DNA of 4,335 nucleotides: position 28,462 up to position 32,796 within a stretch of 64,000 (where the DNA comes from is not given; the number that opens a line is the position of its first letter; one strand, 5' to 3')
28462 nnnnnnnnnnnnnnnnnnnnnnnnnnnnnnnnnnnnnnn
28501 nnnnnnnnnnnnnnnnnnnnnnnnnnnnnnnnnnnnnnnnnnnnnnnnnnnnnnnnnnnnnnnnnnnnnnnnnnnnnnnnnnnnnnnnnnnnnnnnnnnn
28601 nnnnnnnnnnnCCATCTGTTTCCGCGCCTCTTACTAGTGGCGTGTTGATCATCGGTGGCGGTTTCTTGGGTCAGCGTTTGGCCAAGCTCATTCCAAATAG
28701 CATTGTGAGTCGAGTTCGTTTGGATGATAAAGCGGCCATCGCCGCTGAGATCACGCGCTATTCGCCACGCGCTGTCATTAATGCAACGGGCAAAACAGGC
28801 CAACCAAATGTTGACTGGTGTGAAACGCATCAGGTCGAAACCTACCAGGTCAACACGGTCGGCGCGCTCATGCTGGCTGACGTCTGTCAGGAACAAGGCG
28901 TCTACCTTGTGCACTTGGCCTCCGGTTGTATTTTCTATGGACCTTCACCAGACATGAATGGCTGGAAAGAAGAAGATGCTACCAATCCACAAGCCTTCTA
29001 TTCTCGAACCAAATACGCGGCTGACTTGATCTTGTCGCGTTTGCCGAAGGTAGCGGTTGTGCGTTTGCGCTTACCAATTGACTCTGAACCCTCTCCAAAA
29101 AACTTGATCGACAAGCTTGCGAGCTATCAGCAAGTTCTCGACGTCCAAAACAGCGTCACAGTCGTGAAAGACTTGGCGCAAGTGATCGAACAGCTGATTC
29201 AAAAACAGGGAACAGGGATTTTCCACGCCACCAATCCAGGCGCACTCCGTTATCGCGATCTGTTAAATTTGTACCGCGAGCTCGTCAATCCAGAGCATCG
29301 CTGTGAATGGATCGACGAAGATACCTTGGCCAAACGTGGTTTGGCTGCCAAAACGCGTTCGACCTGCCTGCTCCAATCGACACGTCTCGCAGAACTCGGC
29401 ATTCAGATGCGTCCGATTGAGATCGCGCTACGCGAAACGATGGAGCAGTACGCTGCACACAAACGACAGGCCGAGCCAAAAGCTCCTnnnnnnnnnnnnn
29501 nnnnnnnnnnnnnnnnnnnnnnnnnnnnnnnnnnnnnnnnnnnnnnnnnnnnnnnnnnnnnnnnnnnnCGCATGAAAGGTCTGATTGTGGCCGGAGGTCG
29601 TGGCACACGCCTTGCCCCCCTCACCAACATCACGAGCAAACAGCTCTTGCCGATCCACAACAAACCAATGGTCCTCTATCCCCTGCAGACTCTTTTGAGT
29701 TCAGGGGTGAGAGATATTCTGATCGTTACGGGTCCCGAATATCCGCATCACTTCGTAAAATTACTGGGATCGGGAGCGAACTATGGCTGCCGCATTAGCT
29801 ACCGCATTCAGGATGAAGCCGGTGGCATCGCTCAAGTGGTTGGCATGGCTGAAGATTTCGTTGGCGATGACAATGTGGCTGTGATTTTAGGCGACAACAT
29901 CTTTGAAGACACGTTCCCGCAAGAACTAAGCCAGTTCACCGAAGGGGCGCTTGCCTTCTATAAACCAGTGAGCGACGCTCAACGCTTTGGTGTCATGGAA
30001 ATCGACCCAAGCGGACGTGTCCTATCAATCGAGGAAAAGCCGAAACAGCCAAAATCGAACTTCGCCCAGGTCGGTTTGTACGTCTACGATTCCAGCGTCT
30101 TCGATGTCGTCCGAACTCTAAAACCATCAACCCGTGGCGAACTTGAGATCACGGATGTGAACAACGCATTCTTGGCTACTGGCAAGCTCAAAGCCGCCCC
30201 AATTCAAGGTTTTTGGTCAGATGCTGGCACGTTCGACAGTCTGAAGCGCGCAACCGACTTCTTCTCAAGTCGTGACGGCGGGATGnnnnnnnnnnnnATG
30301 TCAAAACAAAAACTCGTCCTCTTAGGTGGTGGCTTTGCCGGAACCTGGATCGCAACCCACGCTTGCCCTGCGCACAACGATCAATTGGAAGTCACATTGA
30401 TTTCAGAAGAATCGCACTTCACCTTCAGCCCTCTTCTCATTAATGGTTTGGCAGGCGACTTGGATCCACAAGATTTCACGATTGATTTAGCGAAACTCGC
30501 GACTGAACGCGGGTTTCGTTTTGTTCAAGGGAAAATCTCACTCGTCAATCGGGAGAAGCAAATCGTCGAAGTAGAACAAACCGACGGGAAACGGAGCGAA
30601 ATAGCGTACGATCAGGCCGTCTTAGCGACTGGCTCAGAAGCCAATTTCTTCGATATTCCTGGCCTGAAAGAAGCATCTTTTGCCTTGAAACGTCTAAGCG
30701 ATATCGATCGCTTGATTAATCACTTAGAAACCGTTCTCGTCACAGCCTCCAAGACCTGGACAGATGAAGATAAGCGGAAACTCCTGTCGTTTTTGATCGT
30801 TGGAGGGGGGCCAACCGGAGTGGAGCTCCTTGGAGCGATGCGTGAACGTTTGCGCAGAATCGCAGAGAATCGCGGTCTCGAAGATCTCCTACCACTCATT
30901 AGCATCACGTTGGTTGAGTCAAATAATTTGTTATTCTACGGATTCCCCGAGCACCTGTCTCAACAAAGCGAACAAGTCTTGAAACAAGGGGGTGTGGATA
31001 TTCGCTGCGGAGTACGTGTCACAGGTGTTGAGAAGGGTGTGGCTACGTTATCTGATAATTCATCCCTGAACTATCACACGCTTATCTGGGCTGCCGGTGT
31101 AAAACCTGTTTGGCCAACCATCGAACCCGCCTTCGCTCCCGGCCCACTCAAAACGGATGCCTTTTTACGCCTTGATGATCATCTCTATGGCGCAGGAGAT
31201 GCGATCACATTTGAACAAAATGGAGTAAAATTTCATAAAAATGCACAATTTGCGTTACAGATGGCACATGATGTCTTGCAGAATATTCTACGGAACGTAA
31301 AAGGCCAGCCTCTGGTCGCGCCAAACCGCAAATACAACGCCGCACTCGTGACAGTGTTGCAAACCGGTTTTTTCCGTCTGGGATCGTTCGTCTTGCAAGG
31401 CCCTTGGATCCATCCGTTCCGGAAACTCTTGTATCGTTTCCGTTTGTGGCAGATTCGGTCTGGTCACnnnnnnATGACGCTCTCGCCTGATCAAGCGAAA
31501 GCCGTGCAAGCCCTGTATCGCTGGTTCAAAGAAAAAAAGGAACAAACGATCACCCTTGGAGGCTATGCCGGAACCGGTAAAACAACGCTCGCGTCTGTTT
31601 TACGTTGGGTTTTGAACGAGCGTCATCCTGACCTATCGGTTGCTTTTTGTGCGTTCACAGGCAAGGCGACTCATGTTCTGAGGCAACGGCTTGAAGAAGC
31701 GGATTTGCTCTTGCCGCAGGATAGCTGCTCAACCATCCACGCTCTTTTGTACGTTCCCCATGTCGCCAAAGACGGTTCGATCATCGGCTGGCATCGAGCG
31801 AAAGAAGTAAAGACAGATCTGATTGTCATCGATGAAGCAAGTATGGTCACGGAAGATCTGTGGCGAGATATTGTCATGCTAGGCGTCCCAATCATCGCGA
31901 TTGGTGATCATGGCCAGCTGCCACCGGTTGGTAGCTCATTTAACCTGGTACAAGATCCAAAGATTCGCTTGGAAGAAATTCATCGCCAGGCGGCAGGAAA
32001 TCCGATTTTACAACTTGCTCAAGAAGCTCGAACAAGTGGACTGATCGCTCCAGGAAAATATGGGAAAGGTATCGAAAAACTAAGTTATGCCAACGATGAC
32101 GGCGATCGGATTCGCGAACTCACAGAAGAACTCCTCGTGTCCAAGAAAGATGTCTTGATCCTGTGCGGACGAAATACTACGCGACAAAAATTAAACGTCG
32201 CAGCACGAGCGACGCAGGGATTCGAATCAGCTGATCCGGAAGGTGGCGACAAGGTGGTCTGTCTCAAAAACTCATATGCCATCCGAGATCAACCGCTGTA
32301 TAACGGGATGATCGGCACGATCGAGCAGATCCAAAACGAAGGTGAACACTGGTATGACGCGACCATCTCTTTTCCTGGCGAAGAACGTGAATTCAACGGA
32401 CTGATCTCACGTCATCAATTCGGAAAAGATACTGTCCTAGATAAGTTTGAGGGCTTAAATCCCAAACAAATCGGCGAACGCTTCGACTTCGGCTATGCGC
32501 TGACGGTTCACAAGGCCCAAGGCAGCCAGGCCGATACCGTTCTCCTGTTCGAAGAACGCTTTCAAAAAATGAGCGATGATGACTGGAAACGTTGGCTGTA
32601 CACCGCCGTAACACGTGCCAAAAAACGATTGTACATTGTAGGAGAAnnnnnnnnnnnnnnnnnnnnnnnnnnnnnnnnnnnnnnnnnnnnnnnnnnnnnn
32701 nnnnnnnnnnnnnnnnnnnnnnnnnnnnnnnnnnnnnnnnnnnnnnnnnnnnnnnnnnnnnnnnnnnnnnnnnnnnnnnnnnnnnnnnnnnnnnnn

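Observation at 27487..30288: A single 933-aa polypeptide that appears to encode a complete NDP-L-rhamnose pathway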

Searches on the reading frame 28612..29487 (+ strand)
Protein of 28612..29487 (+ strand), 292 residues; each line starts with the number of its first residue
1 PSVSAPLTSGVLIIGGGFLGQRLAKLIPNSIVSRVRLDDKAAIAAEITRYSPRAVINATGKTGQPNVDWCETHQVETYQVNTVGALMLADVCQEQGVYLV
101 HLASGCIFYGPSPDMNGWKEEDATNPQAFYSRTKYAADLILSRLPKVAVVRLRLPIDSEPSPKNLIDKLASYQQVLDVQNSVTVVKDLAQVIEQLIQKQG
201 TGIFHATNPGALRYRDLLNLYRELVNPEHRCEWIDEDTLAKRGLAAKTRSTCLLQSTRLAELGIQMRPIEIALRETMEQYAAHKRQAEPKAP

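Call 6: search_solved_structures(query=window:28612-29487:+, max_evalue=0.001, show_alignments=3)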
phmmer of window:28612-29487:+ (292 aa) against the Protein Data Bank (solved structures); distinct sequences matched with E-value up to 0.001: 13.
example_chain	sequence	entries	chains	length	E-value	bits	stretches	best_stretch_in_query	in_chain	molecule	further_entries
4qqr_A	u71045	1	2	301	4.9e-50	173.7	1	17-259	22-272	3,5-epimerase/4-reductase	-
7jid_A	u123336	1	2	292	1e-29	107.1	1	16-277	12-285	UDP-L-Rhamnose Synthase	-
1vl0_A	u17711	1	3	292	5.4e-11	45.7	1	35-217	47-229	DTDP-4-dehydrorhamnose reductase, rfbD ortholog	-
2ggs_A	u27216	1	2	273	7.6e-07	32.1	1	43-236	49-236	273aa long hypothetical dTDP-4-dehydrorhamnose reductase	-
1kbz_A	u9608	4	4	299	1.6e-06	31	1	42-155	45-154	dTDP-glucose oxidoreductase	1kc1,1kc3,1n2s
3sc6_A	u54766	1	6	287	2.5e-06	30.4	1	51-215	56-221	dTDP-4-dehydrorhamnose reductase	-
9gpi_D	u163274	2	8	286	1e-05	28.4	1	11-168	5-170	dTDP-4-dehydrorhamnose reductase, putative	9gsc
4wpg_A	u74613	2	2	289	1.7e-05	27.7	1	41-146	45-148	dTDP-4-dehydrorhamnose reductase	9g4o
8g22_A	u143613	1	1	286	4.1e-05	26.4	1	67-158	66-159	dTDP-4-dehydrorhamnose reductase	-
2ydx_A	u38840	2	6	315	0.00013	24.8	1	34-285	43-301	METHIONINE ADENOSYLTRANSFERASE 2 SUBUNIT BETA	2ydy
4ndn_E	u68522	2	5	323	0.00014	24.6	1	34-285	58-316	Methionine adenosyltransferase 2 subunit beta | Isoform 2 of Methionine adenosyltransferase 2 subunit beta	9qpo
4ktt_E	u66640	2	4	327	0.00014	24.6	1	34-285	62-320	Methionine adenosyltransferase 2 subunit beta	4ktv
30gd_E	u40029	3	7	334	0.00016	24.5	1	34-285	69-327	Isoform 1 of Methionine adenosyltransferase 2 subunit beta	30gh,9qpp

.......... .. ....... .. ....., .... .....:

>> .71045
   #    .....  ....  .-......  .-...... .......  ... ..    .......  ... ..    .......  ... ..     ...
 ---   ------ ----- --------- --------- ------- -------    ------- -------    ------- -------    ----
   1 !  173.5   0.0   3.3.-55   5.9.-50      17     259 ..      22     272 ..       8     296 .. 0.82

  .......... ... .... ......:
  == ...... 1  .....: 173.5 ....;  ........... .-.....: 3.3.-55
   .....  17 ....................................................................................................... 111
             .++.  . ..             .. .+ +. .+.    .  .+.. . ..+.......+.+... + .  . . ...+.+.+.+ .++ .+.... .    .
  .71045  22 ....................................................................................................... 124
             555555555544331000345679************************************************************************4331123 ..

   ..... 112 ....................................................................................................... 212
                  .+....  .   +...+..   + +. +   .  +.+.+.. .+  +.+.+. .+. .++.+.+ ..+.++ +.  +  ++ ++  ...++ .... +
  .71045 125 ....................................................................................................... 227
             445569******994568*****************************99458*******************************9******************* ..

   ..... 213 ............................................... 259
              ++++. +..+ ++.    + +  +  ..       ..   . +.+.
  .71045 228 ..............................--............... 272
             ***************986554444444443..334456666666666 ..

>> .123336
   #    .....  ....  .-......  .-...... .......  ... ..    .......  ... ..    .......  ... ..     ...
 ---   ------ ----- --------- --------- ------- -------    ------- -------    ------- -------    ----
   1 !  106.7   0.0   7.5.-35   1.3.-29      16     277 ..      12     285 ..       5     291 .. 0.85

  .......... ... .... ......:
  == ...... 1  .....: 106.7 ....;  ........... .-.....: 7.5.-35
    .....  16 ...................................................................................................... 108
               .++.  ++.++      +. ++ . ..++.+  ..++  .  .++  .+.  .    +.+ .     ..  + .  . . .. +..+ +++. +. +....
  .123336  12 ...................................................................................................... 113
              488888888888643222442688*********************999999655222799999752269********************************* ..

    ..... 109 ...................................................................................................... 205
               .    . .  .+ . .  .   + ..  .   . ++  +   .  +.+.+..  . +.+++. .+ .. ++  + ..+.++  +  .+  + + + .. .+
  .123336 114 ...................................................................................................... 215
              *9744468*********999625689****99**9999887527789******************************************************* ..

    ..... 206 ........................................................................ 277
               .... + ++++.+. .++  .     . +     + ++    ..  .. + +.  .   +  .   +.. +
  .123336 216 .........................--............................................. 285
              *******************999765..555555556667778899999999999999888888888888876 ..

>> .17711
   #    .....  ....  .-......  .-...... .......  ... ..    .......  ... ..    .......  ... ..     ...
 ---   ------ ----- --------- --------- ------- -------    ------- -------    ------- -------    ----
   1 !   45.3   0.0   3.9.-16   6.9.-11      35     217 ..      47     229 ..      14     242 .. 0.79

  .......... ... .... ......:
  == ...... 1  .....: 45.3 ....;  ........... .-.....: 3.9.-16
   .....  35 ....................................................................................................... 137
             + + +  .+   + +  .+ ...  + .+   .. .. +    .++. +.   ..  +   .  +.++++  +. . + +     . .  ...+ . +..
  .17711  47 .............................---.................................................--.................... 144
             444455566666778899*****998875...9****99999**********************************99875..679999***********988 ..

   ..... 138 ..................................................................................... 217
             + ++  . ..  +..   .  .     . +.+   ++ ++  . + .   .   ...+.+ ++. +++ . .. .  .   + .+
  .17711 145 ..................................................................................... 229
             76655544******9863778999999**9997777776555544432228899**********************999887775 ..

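Call 19: find_homologous_proteins(query=window:28612-29487:+, max_evalue=1e-20)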
Query window:28612-29487:+ (292 aa): 1159 proteins with E <= 1e-20 among 7319 candidates; the best 120 are listed.
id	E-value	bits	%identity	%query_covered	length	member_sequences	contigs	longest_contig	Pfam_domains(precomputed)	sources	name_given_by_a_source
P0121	7.7e-115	401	62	96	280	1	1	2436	PF04321.24,PF16363.12,PF01370.28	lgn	-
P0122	3.0e-112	393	61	94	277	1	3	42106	PF04321.24,PF16363.12,PF01370.28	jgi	jgi:3,5-epimerase/4-reductase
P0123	6.4e-112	392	60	94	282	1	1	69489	PF04321.24,PF01370.28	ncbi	-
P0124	1.0e-111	391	61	95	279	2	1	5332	PF04321.24,PF16363.12,PF01370.28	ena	-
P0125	1.4e-111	390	61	94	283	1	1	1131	PF04321.24,PF16363.12,PF01370.28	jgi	jgi:3,5-epimerase/4-reductase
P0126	4.2e-111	389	60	96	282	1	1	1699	PF04321.24,PF16363.12,PF01370.28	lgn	-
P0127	6.0e-111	388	61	95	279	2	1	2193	PF04321.24,PF16363.12,PF01370.28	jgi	-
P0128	1.6e-110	387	60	95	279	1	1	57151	PF04321.24,PF16363.12,PF01370.28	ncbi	-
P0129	4.4e-110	386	61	96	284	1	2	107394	PF04321.24,PF16363.12,PF01370.28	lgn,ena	-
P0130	6.9e-110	385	61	92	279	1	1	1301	PF04321.24,PF16363.12,PF01370.28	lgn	-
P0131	1.1e-109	384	61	94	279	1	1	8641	PF04321.24,PF16363.12,PF01370.28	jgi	jgi:3,5-epimerase/4-reductase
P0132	1.6e-109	384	60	96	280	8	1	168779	PF04321.24,PF16363.12,PF01370.28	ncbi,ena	-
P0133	2.3e-109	383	63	93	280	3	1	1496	PF04321.24,PF16363.12,PF01370.28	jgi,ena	-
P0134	3.0e-109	383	61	96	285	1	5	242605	PF04321.24,PF16363.12,PF01370.28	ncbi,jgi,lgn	ncbi:MAG TPA: sugar nucleotide-binding protein [Polyangiaceae bacterium]|jgi:dTDP-4-dehydrorhamnose 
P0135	3.5e-109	383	61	93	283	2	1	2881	PF04321.24,PF16363.12,PF01370.28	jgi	jgi:3,5-epimerase/4-reductase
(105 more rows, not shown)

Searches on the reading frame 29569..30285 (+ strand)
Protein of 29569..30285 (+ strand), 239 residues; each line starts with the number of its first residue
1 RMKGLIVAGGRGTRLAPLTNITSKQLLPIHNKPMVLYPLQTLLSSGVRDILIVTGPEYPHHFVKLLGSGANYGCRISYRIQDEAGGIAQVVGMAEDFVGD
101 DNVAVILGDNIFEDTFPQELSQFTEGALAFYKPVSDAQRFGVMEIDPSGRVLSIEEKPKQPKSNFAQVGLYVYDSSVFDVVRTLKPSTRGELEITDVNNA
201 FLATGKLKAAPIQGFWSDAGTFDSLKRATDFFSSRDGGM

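Call 59: search_solved_structures(query=window:29569-30285:+, max_evalue=1e-20, show_alignments=1)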
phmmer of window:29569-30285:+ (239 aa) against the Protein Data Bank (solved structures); distinct sequences matched with E-value up to 1e-20: 23.
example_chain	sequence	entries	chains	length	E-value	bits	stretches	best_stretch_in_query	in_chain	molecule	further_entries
4ho0_A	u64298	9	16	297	8.1e-71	241.3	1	2-233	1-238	Glucose-1-phosphate thymidylyltransferase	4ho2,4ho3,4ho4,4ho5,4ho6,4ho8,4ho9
3hl3_A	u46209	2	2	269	2e-70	240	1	2-230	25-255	Glucose-1-phosphate thymidylyltransferase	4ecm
1lvw_A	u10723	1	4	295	6.7e-67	228.5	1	2-233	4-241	glucose-1-phosphate thymidylyltransferase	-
1iim_A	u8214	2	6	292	1.5e-66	227.3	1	3-234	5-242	glucose-1-phosphate thymidylyltransferase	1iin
1h5r_A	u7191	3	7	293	1.9e-66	227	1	3-234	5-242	GLUCOSE-1-PHOSPHATE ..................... | Glucose-1-phosphate thymidylyltransferase 1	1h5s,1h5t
3pkq_A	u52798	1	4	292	2.1e-66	226.9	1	3-234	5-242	Glucose-1-phosphate thymidylyltransferase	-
3pkp_A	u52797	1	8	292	2.1e-66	226.9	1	3-234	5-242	Glucose-1-phosphate thymidylyltransferase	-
1h5r_B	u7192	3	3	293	2.4e-66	226.7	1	3-234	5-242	GLUCOSE-1-PHOSPHATE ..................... | Glucose-1-phosphate thymidylyltransferase 1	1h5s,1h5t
1mp3_A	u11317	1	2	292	2.9e-66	226.4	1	3-234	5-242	GLUCOSE-1-PHOSPHATE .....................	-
1h5s_D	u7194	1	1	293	3.3e-66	226.2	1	3-234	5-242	Glucose-1-phosphate thymidylyltransferase 1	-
1mp5_A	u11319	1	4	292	4e-66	226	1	3-234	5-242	Y177F VARIANT OF S. ENTERICA RmlA BOUND TO UDP-GLUCOSE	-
1fxo_A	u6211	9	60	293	4e-66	225.9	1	2-234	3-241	GLUCOSE-1-PHOSPHATE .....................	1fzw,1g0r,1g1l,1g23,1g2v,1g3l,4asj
4arw_A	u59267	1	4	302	4.4e-66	225.8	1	2-234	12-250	GLUCOSE-1-PHOSPHATE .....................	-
3zlk_A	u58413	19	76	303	4.4e-66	225.8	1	2-234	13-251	GLUCOSE-1-PHOSPHATE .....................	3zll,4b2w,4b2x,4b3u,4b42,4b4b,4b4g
1h5s_A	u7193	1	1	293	8.6e-66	224.9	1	3-234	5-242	Glucose-1-phosphate thymidylyltransferase 1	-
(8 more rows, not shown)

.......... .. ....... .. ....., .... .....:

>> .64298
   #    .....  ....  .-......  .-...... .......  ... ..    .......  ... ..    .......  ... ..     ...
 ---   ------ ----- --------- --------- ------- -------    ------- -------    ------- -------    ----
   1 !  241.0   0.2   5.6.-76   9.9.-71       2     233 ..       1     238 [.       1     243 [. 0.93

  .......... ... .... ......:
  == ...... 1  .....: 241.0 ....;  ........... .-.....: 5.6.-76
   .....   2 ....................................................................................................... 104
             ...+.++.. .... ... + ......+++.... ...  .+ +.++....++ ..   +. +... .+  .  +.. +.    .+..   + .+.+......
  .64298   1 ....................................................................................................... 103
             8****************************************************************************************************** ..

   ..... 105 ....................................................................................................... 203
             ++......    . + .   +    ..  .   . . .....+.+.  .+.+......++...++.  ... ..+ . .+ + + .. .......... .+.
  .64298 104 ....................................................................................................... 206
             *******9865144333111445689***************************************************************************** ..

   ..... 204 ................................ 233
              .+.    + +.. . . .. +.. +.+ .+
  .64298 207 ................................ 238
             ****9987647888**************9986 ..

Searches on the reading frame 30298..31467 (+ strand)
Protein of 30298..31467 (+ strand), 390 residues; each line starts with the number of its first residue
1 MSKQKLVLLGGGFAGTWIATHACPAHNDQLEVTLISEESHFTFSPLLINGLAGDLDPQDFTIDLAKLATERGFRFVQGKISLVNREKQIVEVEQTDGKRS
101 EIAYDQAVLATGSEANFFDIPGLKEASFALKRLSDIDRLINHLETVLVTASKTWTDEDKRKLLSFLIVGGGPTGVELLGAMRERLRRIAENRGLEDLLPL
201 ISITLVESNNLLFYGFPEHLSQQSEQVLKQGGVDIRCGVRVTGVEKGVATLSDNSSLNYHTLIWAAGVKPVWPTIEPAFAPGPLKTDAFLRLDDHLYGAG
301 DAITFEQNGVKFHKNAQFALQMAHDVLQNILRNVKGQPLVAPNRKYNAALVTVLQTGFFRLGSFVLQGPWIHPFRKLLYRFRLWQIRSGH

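Call 22: search_protein_families(library=pfam, proteins=[window:30298-31467:+], max_evalue=0.001)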
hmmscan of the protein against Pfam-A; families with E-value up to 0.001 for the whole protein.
window:30298-31467:+ (390 aa): 4 families
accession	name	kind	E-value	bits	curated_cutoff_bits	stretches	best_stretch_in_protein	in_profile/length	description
PF07992.20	Pyr_redox_2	-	4.5e-35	121.9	26.1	1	5-317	2-288/291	Pyridine nucleotide-disulphide oxidoreductase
PF01266.30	DAO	-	2.3e-11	44.3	27.9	1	52-118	143-209/353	FAD dependent oxidoreductase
PF00070.33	Pyr_redox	-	5.3e-06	27.3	22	0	165-247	2-69/82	Pyridine nucleotide-disulphide oxidoreductase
PF13454.12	NAD_binding_9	-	9.5e-06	26.1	21.8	0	67-113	110-154/155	FAD-NAD(P)-binding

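Call 34: search_protein_families(library=ncbifam, proteins=[window:30298-31467:+], max_evalue=0.00001)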
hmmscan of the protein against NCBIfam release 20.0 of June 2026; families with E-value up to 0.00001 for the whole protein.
window:30298-31467:+ (390 aa): 12 families
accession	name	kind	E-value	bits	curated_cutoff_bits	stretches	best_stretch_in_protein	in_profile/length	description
TIGR03169.1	Nterm_to_SelD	hypoth_equivalog_domain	6.4e-36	124.4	310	1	6-372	2-351/365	pyridine nucleotide-disulfide oxidoreductase family protein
TIGR04369.1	fusion_not_SelD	hypoth_equivalog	8.2e-14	50.7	700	1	24-187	19-167/701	oxidoreductase/SelD-related fusion protein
TIGR03385.1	CoA_CoA_reduc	equivalog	4.7e-12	45.4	578.8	1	5-319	1-299/439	CoA-disulfide reductase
NF045765.1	PhenlGlyoxDHPadH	equivalog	7.8e-10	38.2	475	0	8-142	7-139/416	NADH-dependent phenylglyoxylate dehydrogenase subunit epsilon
NF049943.1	SQR_III_seleno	exception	2.5e-09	36.5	525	1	4-126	1-119/406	type III sulfide quinone reductase, selenoprotein subtype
TIGR02374.1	nitri_red_nirB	equivalog_domain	3.9e-09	35.5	578.35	1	6-181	1-159/794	nitrite reductase large subunit NirB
NF042949.2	3PPDioc_HcaD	equivalog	6.8e-09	34.9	450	1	4-270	2-240/386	3-phenylpropionate/cinnamic acid dioxygenase ferredoxin--NAD(+) reductase subunit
NF046103.1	NOXase_Strep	equivalog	1e-08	34.6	600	1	6-269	2-243/442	H2O-forming NADH oxidase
TIGR02053.1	MerA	equivalog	5.9e-07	28.8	454.45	1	73-275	104-273/465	mercury(II) reductase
NF003437.0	PRK04965.1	equivalog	6.3e-07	28.7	392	0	4-270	3-239/378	NADH:flavorubredoxin reductase NorW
NF007123.0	PRK09564.1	equivalog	8.5e-07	28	458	1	5-308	2-289/444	CoA-disulfide reductase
NF041682.1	ant_diox_AndAa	equivalog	5.1e-06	25.4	650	0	1-121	1-119/406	anthranilate 1,2-dioxygenase system ferredoxin--NAD(+) reductase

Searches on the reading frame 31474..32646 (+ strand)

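Call 22: search_protein_families(library=pfam, proteins=[window:31474-32646:+], max_evalue=0.001)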
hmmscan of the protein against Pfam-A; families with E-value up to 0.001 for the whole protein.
window:31474-32646:+ (391 aa): 13 families
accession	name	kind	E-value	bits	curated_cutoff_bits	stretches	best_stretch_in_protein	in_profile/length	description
PF13604.12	AAA_30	-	1e-21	78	27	1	3-201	2-178/191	AAA domain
PF13245.12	AAA_19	-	1.9e-18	67.3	25.1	1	22-153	10-133/134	AAA domain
PF13538.12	UvrD_C_2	-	3.9e-17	62.3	27.4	1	340-389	2-52/52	UvrD-like helicase C-terminal domain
PF01443.25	Viral_helicase1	-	1.5e-07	31.9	21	1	316-389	159-227/228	Viral superfamily 1 RNA helicase core domain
PF05970.20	PIF1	-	1.1e-06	28.9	25.9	1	3-130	2-119/223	PIF1-like helicase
PF13086.12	AAA_11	-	0.00012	22.4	27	0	111-152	210-253/257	AAA domain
PF13401.12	AAA_22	-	0.00017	22.4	27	1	22-136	4-107/130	AAA domain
PF13191.12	AAA_16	-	0.00022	22.2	32.6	0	9-87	10-98/167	AAA ATPase domain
PF13361.12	UvrD_C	-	0.00027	20.9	25.6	1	343-388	290-345/350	UvrD-like helicase C-terminal domain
PF18335.7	SH3_13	-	0.0003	21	41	1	257-291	28-59/65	ATP-dependent RecD-like DNA helicase SH3 domain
PF25199.1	nSTAND_NTPase5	-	0.00056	20.2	34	0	18-39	32-57/145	Novel STAND NTPase 5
PF24883.2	NPHP3_N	-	0.00067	20.3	24.8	0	15-68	13-67/164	Nephrocystin 3, N-terminal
PF00580.27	UvrD-helicase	-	0.0007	19.8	23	0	24-91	14-85/271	UvrD/REP helicase N-terminal domain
